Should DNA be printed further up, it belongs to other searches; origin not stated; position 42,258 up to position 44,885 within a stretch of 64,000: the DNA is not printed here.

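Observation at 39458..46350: Tightly coupled operon: discoidin-domain polytopic membrane protein, FMN alpha-hydroxy-acid oxidase, TM-anchored strictosidine-synthase-like propeller and crotonase, divergent from a GT-C-like membrane protein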

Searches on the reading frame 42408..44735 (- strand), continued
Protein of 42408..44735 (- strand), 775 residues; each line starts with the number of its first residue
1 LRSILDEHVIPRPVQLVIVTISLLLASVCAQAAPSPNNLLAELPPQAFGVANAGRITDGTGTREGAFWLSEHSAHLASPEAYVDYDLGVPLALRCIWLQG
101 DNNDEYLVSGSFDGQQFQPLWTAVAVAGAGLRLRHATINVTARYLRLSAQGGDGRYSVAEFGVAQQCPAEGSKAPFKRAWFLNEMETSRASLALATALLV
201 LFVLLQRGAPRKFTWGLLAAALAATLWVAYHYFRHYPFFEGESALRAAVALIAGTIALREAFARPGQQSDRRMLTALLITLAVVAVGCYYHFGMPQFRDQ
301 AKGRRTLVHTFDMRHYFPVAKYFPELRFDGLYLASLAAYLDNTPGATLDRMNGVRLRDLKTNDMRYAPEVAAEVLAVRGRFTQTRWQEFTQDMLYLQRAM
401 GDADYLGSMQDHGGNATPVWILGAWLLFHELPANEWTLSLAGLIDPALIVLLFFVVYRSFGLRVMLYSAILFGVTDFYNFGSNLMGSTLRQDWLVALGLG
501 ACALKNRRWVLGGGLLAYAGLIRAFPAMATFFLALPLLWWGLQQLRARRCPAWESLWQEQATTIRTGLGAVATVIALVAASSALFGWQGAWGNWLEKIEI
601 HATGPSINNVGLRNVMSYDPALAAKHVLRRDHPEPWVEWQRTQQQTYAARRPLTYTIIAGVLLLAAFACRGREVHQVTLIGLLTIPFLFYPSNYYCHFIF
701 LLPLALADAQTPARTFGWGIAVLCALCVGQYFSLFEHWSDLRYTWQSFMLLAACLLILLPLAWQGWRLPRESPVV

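Call 33: predict_structure(alignment_id=A1)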
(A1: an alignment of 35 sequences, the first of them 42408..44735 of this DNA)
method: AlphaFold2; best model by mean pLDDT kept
length: 775 residues; sequences in the alignment: 35
mean_pLDDT: 87.8   pTM: 0.83
mean pLDDT of the five models: 87.8, 87.7, 86.7, 86.6, 85.2
residues with pLDDT >= 90: 486; 70-90: 212; 50-70: 42; < 50: 35
segments of 3 or more residues with pLDDT < 50: 1-9, 27-32, 170-177, 179-182, 480-482, 771-775
pLDDT, mean of each block of 10 residues (from residue 1): 43 64 53 67 86 82 71 86 95 93 94 95 85 90 95 86 80 47 71 95 90 93 94 81 93 97 88 96 94 86 88 91 93 97 95 91 92 96 98 97 93 85 94 94 92 98 98 77 62 95 98 97 91 95 89 90 96 97 93 86 80 93 81 78 93 97 96 94 94 87 91 94 96 86 93 97 82 40
secondary structure, 60 per line:
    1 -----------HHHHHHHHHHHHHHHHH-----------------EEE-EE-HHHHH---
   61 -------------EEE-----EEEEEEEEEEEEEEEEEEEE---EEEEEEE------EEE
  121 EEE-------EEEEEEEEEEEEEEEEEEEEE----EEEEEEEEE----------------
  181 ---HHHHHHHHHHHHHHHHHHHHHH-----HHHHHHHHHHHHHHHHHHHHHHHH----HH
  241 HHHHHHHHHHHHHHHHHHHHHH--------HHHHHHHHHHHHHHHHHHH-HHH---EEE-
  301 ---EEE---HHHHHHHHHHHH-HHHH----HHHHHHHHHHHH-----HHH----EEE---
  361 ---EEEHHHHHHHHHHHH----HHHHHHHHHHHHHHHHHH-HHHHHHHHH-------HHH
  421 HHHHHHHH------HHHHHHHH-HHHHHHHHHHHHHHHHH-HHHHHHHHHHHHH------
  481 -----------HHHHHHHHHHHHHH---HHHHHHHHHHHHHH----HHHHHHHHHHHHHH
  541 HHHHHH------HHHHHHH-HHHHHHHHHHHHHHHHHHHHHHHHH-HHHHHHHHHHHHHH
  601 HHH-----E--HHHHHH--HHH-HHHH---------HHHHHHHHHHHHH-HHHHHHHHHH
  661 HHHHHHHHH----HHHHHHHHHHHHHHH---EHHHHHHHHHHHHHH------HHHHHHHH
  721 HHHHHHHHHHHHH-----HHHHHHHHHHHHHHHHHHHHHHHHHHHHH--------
elements in order (helices of 4 or more, strands of 3 or more residues): H12-28 E46-48 H53-57 E74-76 E82-101 E105-111 E118-123 E131-151 E156-164 H184-205 H211-234 H239-262 H271-289 E297-299 E304-306 H310-321 H323-326 H331-342 E355-357 E364-366 H367-378 H383-400 H402-410 H418-428 H435-442 H444-460 H462-474 H492-505 H509-522 H527-546 H553-559 H561-585 H587-603 H612-617 H624-627 H637-649 H651-669 H674-688 H693-706 H713-733 H739-767
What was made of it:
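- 42408..44735 (-): 775-aa protein: signal peptide, CBM32/discoidin domain and an unmodelled polytopic membrane core. It belongs to a large uncharacterised family. AF2 mean pLDDT is 87.8 (call 33).
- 44241..44603 (-): CBM32 / F5-8 type C (discoidin) beta-sandwich, residues 45-165 of the 775-aa protein; predicted periplasmic. AF2 strands at residues 46-164 (call 33).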

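Call 35: fold_search(model_id=the predicted structure, library=pdb)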
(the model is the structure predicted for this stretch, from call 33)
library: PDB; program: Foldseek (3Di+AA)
matches with E <= 10: 962; with E <= 0.001: 41
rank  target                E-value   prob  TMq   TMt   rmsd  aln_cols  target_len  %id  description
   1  2yc4_B                7.4e-05  1.00  0.12  0.63   7.7       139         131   16  Intraflagellar Transport Complex 25-27 from Chlamydomonas (released 2011-03-23)
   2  2j1r_B                8.0e-05  1.00  0.15  0.72   3.3       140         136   16  Structure of a Streptococcus pneumoniae fucose binding module (released 2006-09-06)
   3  7d29                  9.5e-05  1.00  0.13  0.64   5.8       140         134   15  CBM32 of AlyQ (released 2020-12-30)
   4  6q63_A                1.0e-04  1.00  0.13  0.13   4.5       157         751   17  BT0459 (released 2019-05-08)
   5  5zu6                  1.2e-04  1.00  0.14  0.57   5.8       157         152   18  A CBM32 derived from alginate lyase B (AlyB-OU02) (released 2018-06-20)
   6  7w12_A                1.4e-04  1.00  0.15  0.23   7.5       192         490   17  Complex structure of alginate lyase AlyB-OU02 with G9 (released 2022-11-16)
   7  4zy9_A                1.5e-04  1.00  0.12  0.58   6.8       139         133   20  X-ray crystal structure of selenomethionine-labelled V110M mutant of chitosan-binding module 1 derived from chitosanas (released 2016-04-13)
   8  7d2a_A                1.6e-04  1.00  0.13  0.65   5.8       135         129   16  CBM32 of AlyQ in complex with 4,5-unsaturated mannuronic acid (released 2020-12-30)
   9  4zxe_A                1.8e-04  1.00  0.13  0.67   3.9       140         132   18  X-ray crystal structure of chitosan-binding module 1 derived from chitosanase/glucanase from Paenibacillus sp. IK-5. (released 2016-04-13)
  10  2yc4_A                1.9e-04  1.00  0.14  0.71   3.5       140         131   14  Intraflagellar Transport Complex 25-27 from Chlamydomonas (released 2011-03-23)
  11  5zu5                  2.3e-04  1.00  0.15  0.23   6.4       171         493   17  Crystal structure of a full length alginate lyase with CBM domain (released 2018-06-27)
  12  8atu_A                2.3e-04  0.77  0.10  0.04  34.8       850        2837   10  Cryo-EM structure of human BIRC6 (released 2023-02-15)
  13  5xnr                  2.4e-04  1.00  0.13  0.24   6.8       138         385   16  Truncated AlyQ with CBM32 and alginate lyase domains (released 2018-06-13)
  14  4zxe_C                2.6e-04  1.00  0.13  0.66   3.8       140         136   18  X-ray crystal structure of chitosan-binding module 1 derived from chitosanase/glucanase from Paenibacillus sp. IK-5. (released 2016-04-13)
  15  2yc2_A                2.8e-04  1.00  0.13  0.64   6.5       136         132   15  Intraflagellar Transport Complex 25-27 from Chlamydomonas (released 2011-03-23)
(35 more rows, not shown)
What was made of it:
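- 44241..44603 (-): Foldseek hits to CBM32, fucose-binding and discoidin modules, E about 1e-4, probability 1.0 (call 35).
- Tried and rejected: Foldseek against the PDB with the whole model was swamped by the CBM32 domain (call 35).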

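Call 39: search_protein_families(library=pfam, alignment_id=A1, max_evalue=1)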
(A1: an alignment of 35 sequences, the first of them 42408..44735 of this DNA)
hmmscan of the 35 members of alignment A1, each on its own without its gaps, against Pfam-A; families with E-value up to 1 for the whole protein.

A. member 1, window:42408-44735:- (775 aa): 2 families
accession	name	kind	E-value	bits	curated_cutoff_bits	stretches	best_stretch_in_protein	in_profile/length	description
PF00754.31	F5_F8_type_C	-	0.0012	19.4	28.2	1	55-157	16-123/127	F5/8 type C domain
PF08054.16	Leu_leader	-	0.081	13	25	1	660-674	9-23/28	Leucine operon leader peptide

B. families by the number of members that match (of 35 scanned): 17 families
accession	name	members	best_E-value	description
PF00754.31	F5_F8_type_C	28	1.5e-06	F5/8 type C domain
PF22633.2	F5_F8_type_C_2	6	0.00019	NedA-like, galactose-binding domain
PF19609.4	DUF6114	3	0.0024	Family of unknown function (DUF6114)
PF10425.15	SdrG_C_C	2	0.0066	C-terminus of bacterial fibrinogen-binding adhesin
PF11833.13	CPP1-like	2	0.18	Protein CHAPERONE-LIKE PROTEIN OF POR1-like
PF09858.14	DUF2085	1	0.0053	Predicted membrane protein (DUF2085)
PF07667.16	DUF1600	1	0.034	Protein of unknown function (DUF1600)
PF19728.4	DUF6220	1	0.039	Family of unknown function (DUF6220)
PF08965.17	Aca2_YdiL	1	0.054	Aca2/YdiL-like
PF08054.16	Leu_leader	1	0.081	Leucine operon leader peptide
PF02472.21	ExbD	1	0.083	Biopolymer transport protein ExbD/TolR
PF12046.13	CCB1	1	0.13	Cofactor assembly of complex C subunit B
PF13786.12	DUF4179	1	0.15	Domain of unknown function (DUF4179)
PF06947.17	DUF1290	1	0.31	Protein of unknown function (DUF1290)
PF08135.16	EPV_E5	1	0.72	Major transforming protein E5 family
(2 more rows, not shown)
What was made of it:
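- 44241..44603 (-): Pfam F5_F8_type_C matches 28 of 35 members (call 39).
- On CBM32 / F5-8 type C (discoidin) domain (775-aa protein N-terminus): However, 28 of 35 members match (call 39), and the fold matches CBM32 structures with probability 1.0 (call 35).
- Checked: It is nevertheless matched in 28 of 35 family members (call 39), and the AF2 model shows the fold: beta-sandwich at residues 45-165, Foldseek hits to CBM32/discoidin structures with probability 1.0 and TM-score to target 0.6-0.72 (calls 33, 35).
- The CBM32 fold is shown in calls 33, 35 and 39.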

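Call 57: search_protein_representatives(alignment_id=A1)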
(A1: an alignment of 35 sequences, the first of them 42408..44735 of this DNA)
Query: 35 sequences, 783 profile positions. Proteins with E-value up to 0.001 (for the whole library): 3583; up to 1e-10: 2402; up to 1e-30: 1124. The best 150 are listed.
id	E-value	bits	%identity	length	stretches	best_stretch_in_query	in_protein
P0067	0.0e+00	1283.9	-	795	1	11-775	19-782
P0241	0.0e+00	1177.5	-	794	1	14-777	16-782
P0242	0.0e+00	1045.1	-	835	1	30-774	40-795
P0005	0.0e+00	1018.9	-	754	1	24-773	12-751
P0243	8.1e-282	953.6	-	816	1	12-773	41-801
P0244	6.0e-269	911.0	-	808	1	16-776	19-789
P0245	7.6e-265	897.4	-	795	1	16-770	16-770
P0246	3.5e-261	885.3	-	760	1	17-768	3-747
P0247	2.0e-260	882.8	-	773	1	16-774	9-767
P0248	5.6e-260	881.3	-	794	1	12-767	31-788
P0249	1.3e-243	827.2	-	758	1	24-759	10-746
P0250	4.4e-234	795.7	-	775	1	17-770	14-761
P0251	6.7e-233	791.8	-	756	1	19-772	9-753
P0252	1.8e-232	790.4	-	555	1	232-770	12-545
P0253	1.3e-230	784.2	-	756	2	14-630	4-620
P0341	9.2e-100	351.5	-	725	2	257-766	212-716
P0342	2.1e-98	347.0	-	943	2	198-777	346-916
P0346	1.8e-96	340.6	-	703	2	306-701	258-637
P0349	1.4e-95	337.7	-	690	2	234-767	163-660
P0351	2.3e-94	333.6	-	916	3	12-207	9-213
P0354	2.6e-93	330.1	-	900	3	15-199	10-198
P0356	5.5e-93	329.1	-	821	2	306-774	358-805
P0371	6.3e-89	315.6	-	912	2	246-756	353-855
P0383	2.9e-85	303.6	-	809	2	265-664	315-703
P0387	1.2e-83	298.2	-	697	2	270-773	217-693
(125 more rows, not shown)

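Call 58: search_protein_families(library=pfam, proteins=[P0341, P0342, P0346, P0349, P0356, P0371, P0383, P0351, P0354, P0387], max_evalue=0.01)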
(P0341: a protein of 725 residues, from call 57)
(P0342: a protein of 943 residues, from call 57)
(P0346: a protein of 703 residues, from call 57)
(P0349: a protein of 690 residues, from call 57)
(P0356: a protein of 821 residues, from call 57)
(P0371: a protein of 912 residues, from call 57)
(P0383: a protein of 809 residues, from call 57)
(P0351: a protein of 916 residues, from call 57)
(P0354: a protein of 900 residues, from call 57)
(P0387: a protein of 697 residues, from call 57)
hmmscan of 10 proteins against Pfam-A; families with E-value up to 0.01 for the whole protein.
P0341 (725 aa): 1 family
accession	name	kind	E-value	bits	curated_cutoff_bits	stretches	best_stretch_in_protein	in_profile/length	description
PF00754.31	F5_F8_type_C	-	0.00029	21.4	28.2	1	77-148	35-114/127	F5/8 type C domain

P0342 (943 aa): 1 family
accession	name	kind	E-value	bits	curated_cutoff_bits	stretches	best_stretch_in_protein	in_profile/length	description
PF00754.31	F5_F8_type_C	-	6.5e-06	26.7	28.2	1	138-218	34-118/127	F5/8 type C domain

P0346 (703 aa): 0 families

P0349 (690 aa): 2 families
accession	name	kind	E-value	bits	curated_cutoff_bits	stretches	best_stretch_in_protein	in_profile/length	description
PF00754.31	F5_F8_type_C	-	5.1e-06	27.1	28.2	1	47-142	25-127/127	F5/8 type C domain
PF22633.2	F5_F8_type_C_2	-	0.00084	20.3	27.8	1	45-128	9-91/91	NedA-like, galactose-binding domain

P0356 (821 aa): 0 families

P0371 (912 aa): 2 families
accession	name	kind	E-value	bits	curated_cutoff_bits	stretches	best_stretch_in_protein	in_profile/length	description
PF00754.31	F5_F8_type_C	-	2e-05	25.2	28.2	1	78-148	35-111/127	F5/8 type C domain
PF22633.2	F5_F8_type_C_2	-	0.00053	21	27.8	1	62-147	9-91/91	NedA-like, galactose-binding domain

P0383 (809 aa): 1 family
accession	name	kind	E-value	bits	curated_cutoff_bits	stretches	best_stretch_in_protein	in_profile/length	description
PF00754.31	F5_F8_type_C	-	0.00063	20.3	28.2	1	75-159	35-126/127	F5/8 type C domain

P0351 (916 aa): 2 families
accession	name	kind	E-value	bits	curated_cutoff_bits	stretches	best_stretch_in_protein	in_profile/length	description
PF00754.31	F5_F8_type_C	-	4.9e-05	23.9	28.2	1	77-161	32-127/127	F5/8 type C domain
PF22633.2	F5_F8_type_C_2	-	0.00041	21.3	27.8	1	57-147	4-91/91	NedA-like, galactose-binding domain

P0354 (900 aa): 1 family
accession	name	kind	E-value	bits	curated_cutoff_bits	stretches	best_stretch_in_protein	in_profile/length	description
PF00754.31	F5_F8_type_C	-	0.0053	17.3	28.2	1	49-148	14-114/127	F5/8 type C domain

P0387 (697 aa): 0 families

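Call 66: search_solved_structures(query=A3, max_evalue=10)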
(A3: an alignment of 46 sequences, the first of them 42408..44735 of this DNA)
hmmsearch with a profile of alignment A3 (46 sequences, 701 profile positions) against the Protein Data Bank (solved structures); distinct sequences matched with E-value up to 10: 7.
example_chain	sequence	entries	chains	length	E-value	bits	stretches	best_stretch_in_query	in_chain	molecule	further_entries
4a42_A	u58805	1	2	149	0.007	17.7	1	71-122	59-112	ALPHA-N-ACETYLGLUCOSAMINIDASE FAMILY PROTEIN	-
4kjr_A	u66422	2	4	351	0.05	14.8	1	580-690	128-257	cation exchanger YfkE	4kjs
5msx_A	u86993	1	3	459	0.47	11.6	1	66-146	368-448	Putative endo-1,4-beta-xylanase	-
5zu6_A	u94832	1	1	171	0.58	11.3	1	99-144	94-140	CBM32 domain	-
2jd9_A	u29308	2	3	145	1.2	10.3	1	70-148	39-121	YECBM32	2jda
7w12_A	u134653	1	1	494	1.4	10.1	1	99-168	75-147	Alginate lyase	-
5zu5_A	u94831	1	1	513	1.4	10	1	99-168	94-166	alginate lyase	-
